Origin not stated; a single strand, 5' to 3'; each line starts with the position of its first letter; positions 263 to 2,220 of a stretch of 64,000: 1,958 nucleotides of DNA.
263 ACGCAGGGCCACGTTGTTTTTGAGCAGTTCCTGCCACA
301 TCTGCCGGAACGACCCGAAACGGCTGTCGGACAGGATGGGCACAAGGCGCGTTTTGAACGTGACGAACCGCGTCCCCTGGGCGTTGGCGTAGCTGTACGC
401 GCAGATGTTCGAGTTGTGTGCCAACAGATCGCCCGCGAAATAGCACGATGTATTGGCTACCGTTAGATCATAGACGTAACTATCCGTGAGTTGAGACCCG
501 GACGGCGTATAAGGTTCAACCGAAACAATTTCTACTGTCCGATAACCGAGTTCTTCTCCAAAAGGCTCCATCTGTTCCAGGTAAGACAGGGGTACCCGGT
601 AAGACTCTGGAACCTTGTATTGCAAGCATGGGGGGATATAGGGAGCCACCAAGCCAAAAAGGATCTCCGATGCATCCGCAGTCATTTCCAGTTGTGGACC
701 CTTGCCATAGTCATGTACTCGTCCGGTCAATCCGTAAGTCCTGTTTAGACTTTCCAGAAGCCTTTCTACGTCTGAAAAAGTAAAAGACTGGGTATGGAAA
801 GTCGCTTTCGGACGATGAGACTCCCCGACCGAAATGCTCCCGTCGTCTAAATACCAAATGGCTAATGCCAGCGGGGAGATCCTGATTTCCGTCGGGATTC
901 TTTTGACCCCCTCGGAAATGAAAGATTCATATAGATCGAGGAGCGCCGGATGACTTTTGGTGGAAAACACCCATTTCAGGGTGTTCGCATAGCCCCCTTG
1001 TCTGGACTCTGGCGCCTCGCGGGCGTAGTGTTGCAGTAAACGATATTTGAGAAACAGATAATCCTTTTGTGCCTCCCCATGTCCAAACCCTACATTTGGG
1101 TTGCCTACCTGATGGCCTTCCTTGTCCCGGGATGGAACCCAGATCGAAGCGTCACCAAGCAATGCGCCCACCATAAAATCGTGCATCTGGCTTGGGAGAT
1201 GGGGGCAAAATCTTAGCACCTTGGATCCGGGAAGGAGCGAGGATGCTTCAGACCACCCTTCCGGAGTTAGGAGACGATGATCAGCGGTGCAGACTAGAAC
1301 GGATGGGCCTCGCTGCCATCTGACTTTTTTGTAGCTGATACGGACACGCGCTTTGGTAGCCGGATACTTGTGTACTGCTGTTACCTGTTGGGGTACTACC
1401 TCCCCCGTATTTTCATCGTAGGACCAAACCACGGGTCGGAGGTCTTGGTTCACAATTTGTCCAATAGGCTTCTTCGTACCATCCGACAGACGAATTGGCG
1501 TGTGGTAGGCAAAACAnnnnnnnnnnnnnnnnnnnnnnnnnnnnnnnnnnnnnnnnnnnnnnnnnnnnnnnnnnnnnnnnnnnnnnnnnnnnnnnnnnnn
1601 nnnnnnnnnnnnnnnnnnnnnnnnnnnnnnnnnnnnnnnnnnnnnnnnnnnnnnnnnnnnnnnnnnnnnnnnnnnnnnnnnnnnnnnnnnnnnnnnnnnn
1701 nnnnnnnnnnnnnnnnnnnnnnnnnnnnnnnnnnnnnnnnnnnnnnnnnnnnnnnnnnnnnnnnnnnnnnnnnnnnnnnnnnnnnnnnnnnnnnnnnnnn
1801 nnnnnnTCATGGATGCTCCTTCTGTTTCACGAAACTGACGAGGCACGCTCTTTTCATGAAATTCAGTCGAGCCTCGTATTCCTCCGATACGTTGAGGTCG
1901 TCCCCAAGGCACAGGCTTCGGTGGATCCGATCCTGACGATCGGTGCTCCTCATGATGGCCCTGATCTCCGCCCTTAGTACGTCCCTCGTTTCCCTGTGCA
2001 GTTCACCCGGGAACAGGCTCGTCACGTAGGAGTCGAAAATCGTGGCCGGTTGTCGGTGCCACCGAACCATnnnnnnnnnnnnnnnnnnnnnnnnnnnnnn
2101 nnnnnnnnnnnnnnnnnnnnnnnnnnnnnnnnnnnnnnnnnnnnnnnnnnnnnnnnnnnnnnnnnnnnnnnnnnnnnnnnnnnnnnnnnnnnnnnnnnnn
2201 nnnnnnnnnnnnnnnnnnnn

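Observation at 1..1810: Intein with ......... homing endonuclease inserted at the KxDG active-site motif of a ligase-like gene; gene missing from the ORF track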

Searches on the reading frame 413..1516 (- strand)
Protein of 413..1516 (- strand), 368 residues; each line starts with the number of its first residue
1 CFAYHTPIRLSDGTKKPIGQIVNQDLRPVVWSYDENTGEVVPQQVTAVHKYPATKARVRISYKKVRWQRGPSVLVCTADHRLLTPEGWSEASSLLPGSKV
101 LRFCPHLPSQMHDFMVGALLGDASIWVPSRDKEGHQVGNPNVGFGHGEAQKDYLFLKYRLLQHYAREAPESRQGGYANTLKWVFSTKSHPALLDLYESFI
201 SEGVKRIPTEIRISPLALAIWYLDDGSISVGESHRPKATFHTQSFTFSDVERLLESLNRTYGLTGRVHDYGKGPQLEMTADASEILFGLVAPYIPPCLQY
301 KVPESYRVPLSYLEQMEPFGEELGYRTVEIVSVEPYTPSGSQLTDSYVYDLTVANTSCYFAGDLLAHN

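Call 6: search_protein_families(library=pfam, max_evalue=1, proteins=[window:413-1516:-])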
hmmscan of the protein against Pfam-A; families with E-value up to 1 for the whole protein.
seq(368 aa): 2 families
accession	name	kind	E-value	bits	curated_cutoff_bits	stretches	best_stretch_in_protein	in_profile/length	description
PF03161.18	LAGLIDADG_2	-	8.4e-31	107.6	25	1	114-284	3-166/168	LAGLIDADG DNA endonuclease family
PF14890.11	Intein_splicing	-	1.5e-06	28.6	35.8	1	10-368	3-155/155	Intein splicing domain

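Call 7: search_protein_families(library=ncbifam, max_evalue=1, proteins=[window:413-1516:-])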
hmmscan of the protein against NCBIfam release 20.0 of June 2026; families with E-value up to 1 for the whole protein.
seq(368 aa): 7 families
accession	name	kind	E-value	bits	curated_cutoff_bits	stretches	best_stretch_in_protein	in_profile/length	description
NF005852.0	PRK07773.1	equivalog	3.2e-06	25.7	780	1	1-100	398-490/886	replicative DNA helicase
TIGR01445.1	intein_Nterm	domain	9.7e-06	26.5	24.5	1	1-84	1-83/83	intein N-terminal splicing region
NF038136.1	rSAM_Rv_intein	exception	0.00011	21.3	700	1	1-98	76-164/574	intein-containing Rv2578c family radical SAM protein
NF052663.1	RtcB_rel_intein2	exception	0.0077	15.1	1050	1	1-103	78-173/626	intein-containing RctB family protein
NF006207.0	PRK08332.1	equivalog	0.0083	13.3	2400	1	64-101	950-986/1684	vitamin B12-dependent ribonucleotide reductase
TIGR01443.1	intein_Cterm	domain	0.043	14.1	15.6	1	347-368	1-23/24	intein C-terminal splicing region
NF007079.0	PRK09532.1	equivalog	0.087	11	1525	1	1-87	775-853/876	DNA polymerase III subunit alpha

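Call 8: search_protein_families(library=phrogs, max_evalue=0.1, proteins=[window:413-1516:-])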
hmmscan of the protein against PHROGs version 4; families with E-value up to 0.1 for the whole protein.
seq(368 aa): 3 families
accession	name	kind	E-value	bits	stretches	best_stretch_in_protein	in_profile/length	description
phrog_11023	-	DNA, RNA and nucleotide metabolism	5.5e-16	59.8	1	107-304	3-182/185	homing endonuclease with LAGLIDADG motif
phrog_9759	-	DNA, RNA and nucleotide metabolism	5.2e-05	24.3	1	111-236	60-170/242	DNA binding protein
phrog_16259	-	DNA, RNA and nucleotide metabolism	5.8e-05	23.5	1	15-100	242-326/330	DNA helicase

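Call 19: search_dna_similar(query=window:413-1516:-, collection=phages, mode=protein, max_evalue=0.001)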
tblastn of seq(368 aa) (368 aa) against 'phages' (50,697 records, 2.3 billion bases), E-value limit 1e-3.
Records with a match: 31; places in all: 32; records where one place covers at least 80% of the query: 20.
Best place of each record, by identity: <60% 31.
By first word of the organism name: Mycobacterium 6; Salmonella 5; Escherichia 3; uncultured 3; Bacillus 3; Erwinia 2; Bacteriophage 2; Xanthomonas 2; Staphylococcus 2; Pseudaeromonas 1; and 2 more.
By host as written in the record: - 5; Mycobacterium smegmatis mc2 155 4; Salmonella enterica 3; Mycobacterium smegmatis mc#155 2; Erwinia amylovora 2; Escherichia coli C600 2; Salmonella enterica subsp. enterica serovar Enteritidis PT1 2; Xanthomonas campestris pv. campestris GBBC 1419 2; and 7 more.
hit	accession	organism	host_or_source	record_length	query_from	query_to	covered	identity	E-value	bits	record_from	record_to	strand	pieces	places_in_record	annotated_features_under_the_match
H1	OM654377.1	Pseudaeromonas phage vB_PpeM_ KLEP7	Pseudaeromonas pectinilytica strain ...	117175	1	368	100%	28.5%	5e-24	109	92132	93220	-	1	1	intein-containing RNA ligase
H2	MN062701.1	Mycobacterium phage Dallas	Mycobacterium smegmatis mc2 155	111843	1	368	100%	25.7%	3e-21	101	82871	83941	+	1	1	153: RNA ligase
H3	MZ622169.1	Mycobacterium phage Beem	Mycobacterium smegmatis mc2 155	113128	1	368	100%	25.7%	3e-21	101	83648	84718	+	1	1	158: RNA ligase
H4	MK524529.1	Mycobacterium phage Phoebus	Mycobacterium smegmatis mc2 155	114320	1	368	100%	25.7%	3e-21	101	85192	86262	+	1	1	158: RNA ligase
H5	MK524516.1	Mycobacterium phage Bobby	Mycobacterium smegmatis mc2 155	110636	1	368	100%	25.7%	3e-21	101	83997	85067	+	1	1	147: RNA ligase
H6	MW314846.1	Mycobacterium phage KashFlow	Mycobacterium smegmatis mc#155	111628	1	368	100%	25.4%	2e-20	99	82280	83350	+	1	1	155: RNA ligase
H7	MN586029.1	Mycobacterium phage Hannaconda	Mycobacterium smegmatis mc#155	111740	1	368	100%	25.4%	2e-20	99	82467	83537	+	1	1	150: HNH endonuclease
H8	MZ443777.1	Erwinia phage pEa_SNUABM_17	Erwinia amylovora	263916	1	368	100%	23.2%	5e-20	97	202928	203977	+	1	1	hypothetical protein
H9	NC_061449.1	Erwinia phage pEa_SNUABM_17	Erwinia amylovora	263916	1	368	100%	23.2%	5e-20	97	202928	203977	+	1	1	UvsX-like recombinase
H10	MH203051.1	Escherichia phage Gostya9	Escherichia coli C600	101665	1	307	83%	25.9%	1e-18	93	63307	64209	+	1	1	pol: DNA polymerase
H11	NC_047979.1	Escherichia phage Gostya9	Escherichia coli C600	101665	1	307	83%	25.9%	1e-18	93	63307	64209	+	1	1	pol: DNA polymerase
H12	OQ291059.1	Salmonella phage Kenya-K42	Salmonella enterica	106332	1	307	83%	25.9%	6e-18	91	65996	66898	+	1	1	record has no annotation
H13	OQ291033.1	Salmonella phage Kenya-K36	Salmonella enterica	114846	1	307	83%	25.9%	6e-18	91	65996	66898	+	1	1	DNA polymerase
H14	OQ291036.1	Salmonella phage Kenya-K44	Salmonella enterica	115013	1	307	83%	25.5%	2e-17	90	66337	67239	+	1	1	DNA polymerase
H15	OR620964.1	Yersinia phage fHe-Yen9-02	Yersinia enterocolitica serotype O:9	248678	1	368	100%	21.1%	1e-13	78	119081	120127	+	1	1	UvsX-like recombinase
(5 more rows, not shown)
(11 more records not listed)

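Call 20: get_annotated_region(hit=H1, flank=1500)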
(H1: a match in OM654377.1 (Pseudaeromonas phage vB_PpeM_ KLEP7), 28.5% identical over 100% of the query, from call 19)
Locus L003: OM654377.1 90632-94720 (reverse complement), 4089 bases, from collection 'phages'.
description: Pseudaeromonas phage vB_PpeM_ KLEP7, complete genome.
organism: Pseudaeromonas phage vB_PpeM_ KLEP7 (NCBI taxid 2928862)
taxonomy: Viruses; Duplodnaviria; Heunggongvirae; Uroviricota; Caudoviricetes
host: Pseudaeromonas pectinilytica strain KR2-7; source: water samples from gypsum karst lake Kirkilai; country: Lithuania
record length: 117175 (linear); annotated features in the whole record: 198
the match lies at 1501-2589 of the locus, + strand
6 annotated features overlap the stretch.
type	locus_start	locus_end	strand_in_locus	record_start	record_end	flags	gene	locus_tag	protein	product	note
CDS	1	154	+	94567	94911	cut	-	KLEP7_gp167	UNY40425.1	hypothetical protein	-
CDS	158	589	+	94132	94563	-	-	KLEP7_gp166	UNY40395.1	hypothetical protein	-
CDS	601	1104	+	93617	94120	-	-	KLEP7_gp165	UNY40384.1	metallophosphoesterase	-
CDS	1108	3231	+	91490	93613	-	-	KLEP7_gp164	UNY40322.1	intein-containing RNA ligase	-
CDS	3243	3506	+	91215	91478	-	-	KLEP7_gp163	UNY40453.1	hypothetical protein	-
CDS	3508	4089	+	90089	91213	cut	-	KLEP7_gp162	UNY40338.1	DNA ligase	-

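Call 21: get_annotated_region(hit=H2, flank=1500)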
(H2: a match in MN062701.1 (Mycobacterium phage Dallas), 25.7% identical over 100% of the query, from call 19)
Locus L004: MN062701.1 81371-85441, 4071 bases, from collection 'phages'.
description: Mycobacterium phage Dallas, complete genome.
organism: Mycobacterium phage Dallas (NCBI taxid 2590941)
taxonomy: Viruses; Duplodnaviria; Heunggongvirae; Uroviricota; Caudoviricetes; Omegavirus
host: Mycobacterium smegmatis mc2 155; source: -; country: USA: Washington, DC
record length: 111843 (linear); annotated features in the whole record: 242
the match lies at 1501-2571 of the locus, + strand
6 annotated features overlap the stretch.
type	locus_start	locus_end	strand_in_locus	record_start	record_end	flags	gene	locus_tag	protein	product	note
CDS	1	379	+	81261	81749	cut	150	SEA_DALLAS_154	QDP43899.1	HNH endonuclease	-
CDS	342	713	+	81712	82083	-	151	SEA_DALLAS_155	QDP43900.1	hypothetical protein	-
CDS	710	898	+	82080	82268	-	152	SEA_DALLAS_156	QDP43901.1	hypothetical protein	-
CDS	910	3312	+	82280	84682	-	153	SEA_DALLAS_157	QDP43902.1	RNA ligase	-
CDS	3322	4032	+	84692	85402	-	154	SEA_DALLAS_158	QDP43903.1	ClpP-like protease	-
CDS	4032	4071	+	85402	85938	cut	155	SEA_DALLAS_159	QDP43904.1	DnaQ-like DNA polymerase III subunit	DnaQ-like (DNA polymerase III subunit); DnaQ-like (DNA polymerase III subunit)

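Call 69: find_homologous_proteins(query=window:413-1516:-)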
Query seq(368 aa) (368 aa): 5 proteins with E <= 0.001 among 7475 candidates.
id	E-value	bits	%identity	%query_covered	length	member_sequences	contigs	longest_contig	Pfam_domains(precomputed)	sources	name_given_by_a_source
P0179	5.8e-22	97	30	82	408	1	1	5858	PF03161.19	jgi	jgi:hypothetical protein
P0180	2.2e-8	52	29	55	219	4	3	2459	PF03161.19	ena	-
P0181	2.7e-8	52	30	55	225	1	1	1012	PF03161.19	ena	-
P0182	2.6e-6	45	27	61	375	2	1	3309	PF03161.19,PF00154.28,PF21096.3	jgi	jgi:recombination protein RecA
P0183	6.5e-5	40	30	54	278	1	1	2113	PF03161.19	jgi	jgi:hypothetical protein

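Call 77: search_protein_representatives(protein=window:413-1516:-)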
Query: 368 residues. Proteins with E-value up to 0.001 (for the whole library): 4957; up to 1e-10: 1403; up to 1e-30: 59. The best 150 are listed.
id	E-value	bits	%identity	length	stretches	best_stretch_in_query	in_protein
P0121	7.9e-253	854.6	100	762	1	1-368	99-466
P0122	8.8e-119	413.5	51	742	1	1-368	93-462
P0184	5.3e-85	302.3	43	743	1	1-368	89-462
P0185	3.9e-84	299.4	43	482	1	1-368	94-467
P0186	3.1e-65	237.2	32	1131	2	1-368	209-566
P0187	1.0e-59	219.1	29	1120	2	1-368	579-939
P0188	1.3e-54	202.3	32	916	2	1-368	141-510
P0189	7.6e-51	189.9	30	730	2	1-368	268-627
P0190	5.8e-45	170.5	36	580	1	1-368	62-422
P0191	2.6e-44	168.4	31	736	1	1-338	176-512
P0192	1.5e-43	165.8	35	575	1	1-368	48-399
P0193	1.7e-41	159.1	36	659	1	1-368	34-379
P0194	1.4e-40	156.1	32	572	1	4-368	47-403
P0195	3.0e-40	155.0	34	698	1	1-368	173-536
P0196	1.5e-39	152.7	31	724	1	1-368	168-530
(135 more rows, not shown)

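Call 88: predict_structure(alignment_id=A4)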
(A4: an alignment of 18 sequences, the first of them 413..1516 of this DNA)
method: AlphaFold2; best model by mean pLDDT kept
length: 368 residues; sequences in the alignment: 18
mean_pLDDT: 92.3   pTM: 0.85
mean pLDDT of the five models: 92.3, 91.9, 91.7, 91.3, 90.9
residues with pLDDT >= 90: 293; 70-90: 60; 50-70: 15; < 50: 0
segments of 3 or more residues with pLDDT < 50: none
pLDDT, mean of each block of 10 residues (from residue 1): 93 94 97 92 97 94 72 92 96 97 91 97 90 79 94 97 93 75 93 92 92 97 95 89 95 97 97 96 98 97 95 95 90 89 83 93 93
secondary structure, 60 per line:
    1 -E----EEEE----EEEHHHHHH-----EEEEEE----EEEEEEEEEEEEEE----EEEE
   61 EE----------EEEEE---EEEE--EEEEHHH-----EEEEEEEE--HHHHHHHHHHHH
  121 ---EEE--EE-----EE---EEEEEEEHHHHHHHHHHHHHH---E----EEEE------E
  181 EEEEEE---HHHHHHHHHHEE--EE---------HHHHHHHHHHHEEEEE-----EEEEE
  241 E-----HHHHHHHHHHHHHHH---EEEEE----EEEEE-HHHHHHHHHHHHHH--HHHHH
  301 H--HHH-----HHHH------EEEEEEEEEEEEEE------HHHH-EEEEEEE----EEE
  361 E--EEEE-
elements in order: E7-10 E15-17 H18-23 E29-34 E39-52 E57-62 E73-77 E81-84 E87-90 E99-106 H109-120 E124-126 E141-147 H148-161 E170-173 E180-186 H190-199 H215-225 E226-230 E236-241 H247-261 E265-269 E274-278 H280-293 H296-301 H312-315 E322-335 H342-345 E347-353 E358-361 E364-367

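Call 90: fold_search(model_id=the predicted structure, library=pdb)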
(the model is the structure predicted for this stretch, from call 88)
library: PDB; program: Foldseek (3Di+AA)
matches with E <= 10: 699; with E <= 0.001: 97
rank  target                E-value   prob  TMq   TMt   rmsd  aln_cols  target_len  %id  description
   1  3oor_A                2.2e-14  1.00  0.46  0.74   3.1       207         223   28  I-SceI mutant (K86R/G100T)complexed with C/G+4 DNA substrate (released 2010-11-17)
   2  5a0m_B                2.3e-14  1.00  0.47  0.73   5.1       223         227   26  THE CRYSTAL STRUCTURE OF I-SCEI IN COMPLEX WITH ITS TARGET DNA IN THE PRESENCE OF MN (released 2016-05-04)
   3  1r7m_A                7.0e-14  1.00  0.46  0.74   3.1       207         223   28  The homing endonuclease I-SceI bound to its DNA recognition region (released 2004-10-26)
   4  6x1j_A                8.3e-14  1.00  0.47  0.75   2.8       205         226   25  The homing endonuclease I-WcaI bound to its DNA recognition sequence (released 2021-05-26)
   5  5a0m_A                2.0e-13  1.00  0.47  0.74   3.2       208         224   27  THE CRYSTAL STRUCTURE OF I-SCEI IN COMPLEX WITH ITS TARGET DNA IN THE PRESENCE OF MN (released 2016-05-04)
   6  1dq3                  2.8e-13  1.00  0.34  0.28  19.4       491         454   12  CRYSTAL STRUCTURE OF AN ARCHAEAL INTEIN-ENCODED HOMING ENDONUCLEASE PI-PFUI (released 2000-07-05)
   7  7qsu                  4.3e-13  1.00  0.31  0.31  16.2       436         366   13  Crystal structure of homing endonuclease-associated TliVMA intein (C1A, d333-339) (released 2022-03-30)
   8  7qss                  1.6e-12  1.00  0.32  0.28  19.1       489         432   13  Crystal structure of homing endonuclease-associated TliVMA intein (C1A) (released 2022-03-30)
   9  1um2_A                1.6e-11  1.00  0.35  0.31  15.3       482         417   14  Crystal Structure of the Vma1-Derived Endonuclease with the Ligated Extein Segment (released 2004-09-22)
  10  7qst                  4.5e-11  1.00  0.32  0.33  18.4       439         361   12  Crystal structure of homing endonuclease-associated PhoVMA intein (C1A) (released 2022-03-30)
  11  2cw7                  1.5e-08  1.00  0.32  0.22  20.0       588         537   11  Crystal structure of intein homing endonuclease II (released 2006-04-18)
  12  3ifj_A                3.4e-07  1.00  0.25  0.63   1.9       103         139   23  Crystal structure of Mtu recA intein, splicing domain (released 2009-10-06)
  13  6frg                  6.5e-07  1.00  0.29  0.66   9.9       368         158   11  Crystal structure of G-1F mutant of Ssp DnaB Mini-Intein variant M86 (released 2019-01-30)
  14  2imz_A                7.3e-07  1.00  0.25  0.61   3.5       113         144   22  Crystal structure of Mtu recA intein splicing domain (released 2007-05-01)
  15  6frh_B                1.2e-06  1.00  0.24  0.56   3.6       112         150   20  Crystal structure of Ssp DnaB Mini-Intein variant M86 (released 2019-01-30)
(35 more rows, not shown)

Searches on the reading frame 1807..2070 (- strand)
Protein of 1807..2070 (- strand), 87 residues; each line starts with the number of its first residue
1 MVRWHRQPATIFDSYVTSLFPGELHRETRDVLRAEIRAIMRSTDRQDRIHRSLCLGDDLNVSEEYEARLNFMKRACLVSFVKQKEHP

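Call 16: search_protein_families(library=pfam, max_evalue=0.01, proteins=[window:1807-2070:-])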
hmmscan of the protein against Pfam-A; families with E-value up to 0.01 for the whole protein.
window:1807-2070:- (87 aa): 0 families
